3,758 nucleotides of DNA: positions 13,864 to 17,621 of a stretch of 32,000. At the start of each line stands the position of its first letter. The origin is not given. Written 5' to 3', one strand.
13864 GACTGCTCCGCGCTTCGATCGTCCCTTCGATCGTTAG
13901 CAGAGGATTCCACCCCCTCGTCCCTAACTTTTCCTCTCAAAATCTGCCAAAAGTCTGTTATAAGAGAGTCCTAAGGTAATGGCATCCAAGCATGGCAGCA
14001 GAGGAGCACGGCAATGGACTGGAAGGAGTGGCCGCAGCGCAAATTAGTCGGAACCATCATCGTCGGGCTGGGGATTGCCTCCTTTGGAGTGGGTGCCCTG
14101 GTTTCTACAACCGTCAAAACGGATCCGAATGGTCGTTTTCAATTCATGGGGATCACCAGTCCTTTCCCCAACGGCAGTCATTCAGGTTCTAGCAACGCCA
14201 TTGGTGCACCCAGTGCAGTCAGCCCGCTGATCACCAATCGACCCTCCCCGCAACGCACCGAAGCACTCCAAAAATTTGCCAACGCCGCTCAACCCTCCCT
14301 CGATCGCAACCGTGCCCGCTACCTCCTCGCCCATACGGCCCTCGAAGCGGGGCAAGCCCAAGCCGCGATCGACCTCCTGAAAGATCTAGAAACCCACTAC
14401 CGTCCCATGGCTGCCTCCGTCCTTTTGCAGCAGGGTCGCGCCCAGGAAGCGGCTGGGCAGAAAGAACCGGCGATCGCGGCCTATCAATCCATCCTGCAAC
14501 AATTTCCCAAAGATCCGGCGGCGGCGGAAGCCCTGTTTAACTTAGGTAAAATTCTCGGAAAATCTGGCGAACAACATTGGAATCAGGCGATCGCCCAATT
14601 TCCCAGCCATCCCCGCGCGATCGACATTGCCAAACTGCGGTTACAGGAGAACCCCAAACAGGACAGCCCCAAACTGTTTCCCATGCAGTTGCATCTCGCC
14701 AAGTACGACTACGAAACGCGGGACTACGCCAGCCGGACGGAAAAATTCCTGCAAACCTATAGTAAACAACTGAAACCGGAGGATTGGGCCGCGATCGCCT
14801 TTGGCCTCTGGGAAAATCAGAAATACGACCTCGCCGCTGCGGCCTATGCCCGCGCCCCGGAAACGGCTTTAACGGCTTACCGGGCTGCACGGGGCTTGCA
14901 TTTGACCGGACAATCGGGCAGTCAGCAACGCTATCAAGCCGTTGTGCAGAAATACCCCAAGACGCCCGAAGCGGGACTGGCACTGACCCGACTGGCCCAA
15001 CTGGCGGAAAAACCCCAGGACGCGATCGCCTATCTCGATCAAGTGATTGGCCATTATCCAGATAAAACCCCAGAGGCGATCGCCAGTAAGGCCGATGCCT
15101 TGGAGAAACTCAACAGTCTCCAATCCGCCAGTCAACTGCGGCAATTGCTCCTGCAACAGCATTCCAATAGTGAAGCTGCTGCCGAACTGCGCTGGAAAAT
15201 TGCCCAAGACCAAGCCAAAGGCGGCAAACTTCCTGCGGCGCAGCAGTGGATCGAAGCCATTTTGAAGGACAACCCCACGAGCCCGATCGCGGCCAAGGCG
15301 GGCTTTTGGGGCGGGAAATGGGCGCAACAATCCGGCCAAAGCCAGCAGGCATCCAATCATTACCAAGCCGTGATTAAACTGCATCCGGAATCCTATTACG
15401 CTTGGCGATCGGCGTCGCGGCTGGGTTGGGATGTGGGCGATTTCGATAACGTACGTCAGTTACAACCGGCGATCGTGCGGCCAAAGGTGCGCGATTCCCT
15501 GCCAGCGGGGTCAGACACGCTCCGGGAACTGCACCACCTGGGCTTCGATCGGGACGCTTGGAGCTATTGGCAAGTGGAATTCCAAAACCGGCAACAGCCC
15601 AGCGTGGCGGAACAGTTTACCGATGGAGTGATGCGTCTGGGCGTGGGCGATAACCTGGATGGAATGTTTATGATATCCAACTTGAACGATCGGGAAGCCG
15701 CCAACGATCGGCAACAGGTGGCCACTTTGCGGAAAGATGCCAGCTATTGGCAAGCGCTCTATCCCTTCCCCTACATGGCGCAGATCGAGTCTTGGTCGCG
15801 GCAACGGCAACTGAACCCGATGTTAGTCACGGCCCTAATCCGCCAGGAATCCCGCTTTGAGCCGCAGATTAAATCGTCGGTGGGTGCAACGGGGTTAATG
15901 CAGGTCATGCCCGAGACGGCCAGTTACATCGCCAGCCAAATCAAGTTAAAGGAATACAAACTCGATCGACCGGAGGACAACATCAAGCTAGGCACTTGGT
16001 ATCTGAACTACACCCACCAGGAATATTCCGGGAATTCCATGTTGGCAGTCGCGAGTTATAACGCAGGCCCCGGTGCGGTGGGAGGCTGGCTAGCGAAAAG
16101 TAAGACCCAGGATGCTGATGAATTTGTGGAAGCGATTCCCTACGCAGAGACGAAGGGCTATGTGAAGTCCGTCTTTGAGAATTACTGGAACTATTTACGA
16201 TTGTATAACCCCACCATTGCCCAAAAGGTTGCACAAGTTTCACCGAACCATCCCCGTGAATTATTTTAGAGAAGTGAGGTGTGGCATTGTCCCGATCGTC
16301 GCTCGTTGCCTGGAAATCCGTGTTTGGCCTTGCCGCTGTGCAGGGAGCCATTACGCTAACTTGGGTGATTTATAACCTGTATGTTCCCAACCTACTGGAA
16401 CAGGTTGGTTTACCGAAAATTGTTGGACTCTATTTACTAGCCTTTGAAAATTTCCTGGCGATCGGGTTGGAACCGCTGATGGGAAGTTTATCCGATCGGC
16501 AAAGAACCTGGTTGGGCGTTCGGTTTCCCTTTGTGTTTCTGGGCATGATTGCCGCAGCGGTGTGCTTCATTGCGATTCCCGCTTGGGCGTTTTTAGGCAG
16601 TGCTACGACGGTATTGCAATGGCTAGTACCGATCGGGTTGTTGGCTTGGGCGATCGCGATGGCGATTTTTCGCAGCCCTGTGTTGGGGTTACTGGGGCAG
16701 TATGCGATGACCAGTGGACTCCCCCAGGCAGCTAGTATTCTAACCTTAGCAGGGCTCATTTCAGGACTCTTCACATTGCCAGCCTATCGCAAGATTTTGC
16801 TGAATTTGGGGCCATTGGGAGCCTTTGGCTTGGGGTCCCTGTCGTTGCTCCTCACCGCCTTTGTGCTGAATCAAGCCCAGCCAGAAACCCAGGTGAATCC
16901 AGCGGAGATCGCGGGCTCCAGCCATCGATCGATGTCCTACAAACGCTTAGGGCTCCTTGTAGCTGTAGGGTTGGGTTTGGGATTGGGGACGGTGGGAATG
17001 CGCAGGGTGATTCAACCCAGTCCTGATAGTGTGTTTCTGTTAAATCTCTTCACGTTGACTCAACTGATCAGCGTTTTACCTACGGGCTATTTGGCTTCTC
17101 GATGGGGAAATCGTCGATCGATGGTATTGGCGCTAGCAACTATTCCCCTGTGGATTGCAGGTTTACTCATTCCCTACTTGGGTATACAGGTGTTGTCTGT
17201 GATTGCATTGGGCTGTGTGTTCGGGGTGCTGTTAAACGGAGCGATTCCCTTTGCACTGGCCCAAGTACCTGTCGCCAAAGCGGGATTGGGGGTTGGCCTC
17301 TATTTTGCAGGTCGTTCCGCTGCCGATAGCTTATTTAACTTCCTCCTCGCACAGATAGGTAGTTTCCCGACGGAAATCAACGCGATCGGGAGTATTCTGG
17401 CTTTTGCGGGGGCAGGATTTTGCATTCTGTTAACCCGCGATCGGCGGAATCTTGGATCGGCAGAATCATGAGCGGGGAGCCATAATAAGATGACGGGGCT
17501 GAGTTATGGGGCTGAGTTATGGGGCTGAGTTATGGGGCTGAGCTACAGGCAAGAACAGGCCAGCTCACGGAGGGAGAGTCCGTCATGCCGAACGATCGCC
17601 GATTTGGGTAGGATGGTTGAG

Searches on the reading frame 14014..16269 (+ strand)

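Call 92: search_protein_families(library=pfam, proteins=[window:14014-16269:+], max_evalue=1)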
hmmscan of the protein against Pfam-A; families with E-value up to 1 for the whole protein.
window:14014-16269:+ (751 aa): 16 families
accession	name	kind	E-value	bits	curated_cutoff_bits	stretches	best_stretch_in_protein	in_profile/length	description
PF01464.25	SLT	-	6.5e-34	116.4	21.3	1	591-704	3-116/117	Transglycosylase SLT domain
PF13174.12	TPR_6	-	1.1e-11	45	26.3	2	136-166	2-32/33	Tetratricopeptide repeat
PF13432.12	TPR_16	-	6.5e-11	42.9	32.7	3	103-168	1-65/65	Tetratricopeptide repeat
PF13428.12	TPR_14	-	1.2e-10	41.5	23.5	1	136-174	3-41/44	Tetratricopeptide repeat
PF14559.12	TPR_19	-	1.1e-06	29.3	25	3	331-393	4-65/68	Tetratricopeptide repeat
PF07719.23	TPR_2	-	9.8e-06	25.8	27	1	135-167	2-34/34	Tetratricopeptide repeat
PF13525.12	YfiO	-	0.00078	19.7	25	1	360-463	13-126/203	Outer membrane lipoprotein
PF00515.34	TPR_1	-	0.003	17.8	27.8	0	135-167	2-34/34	Tetratricopeptide repeat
PF12895.13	ANAPC3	-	0.0072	17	27.2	1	97-147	21-76/82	Anaphase-promoting complex, cyclosome, subunit 3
PF13371.12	TPR_9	-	0.011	16.1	35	0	436-470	4-38/73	Tetratricopeptide repeat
PF25064.1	ARM_TT21_5th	-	0.041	14.6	27.8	0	442-484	16-58/117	TT21 fifth ARM repeats domain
PF13181.12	TPR_8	-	0.061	14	25.7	0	134-162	1-29/34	Tetratricopeptide repeat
PF13424.12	TPR_12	-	0.13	12.9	30.1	1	134-186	10-60/77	Tetratricopeptide repeat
PF08721.17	Tn7_Tnp_TnsA_C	-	0.22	12.4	23.4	1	335-382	30-77/83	TnsA endonuclease C terminal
PF13431.12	TPR_17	-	0.29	12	24.4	0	166-187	8-29/34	Tetratricopeptide repeat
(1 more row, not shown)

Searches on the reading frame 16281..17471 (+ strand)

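Call 31: search_protein_families(library=pfam, proteins=[window:16281-17471:+], max_evalue=0.01)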
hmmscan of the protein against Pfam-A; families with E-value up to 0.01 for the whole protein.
window:16281-17471:+ (396 aa): 1 family
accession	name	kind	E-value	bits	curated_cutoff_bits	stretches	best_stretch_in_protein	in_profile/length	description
PF07690.21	MFS_1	-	5.2e-05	22.7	33.4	1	252-388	36-176/347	Major Facilitator Superfamily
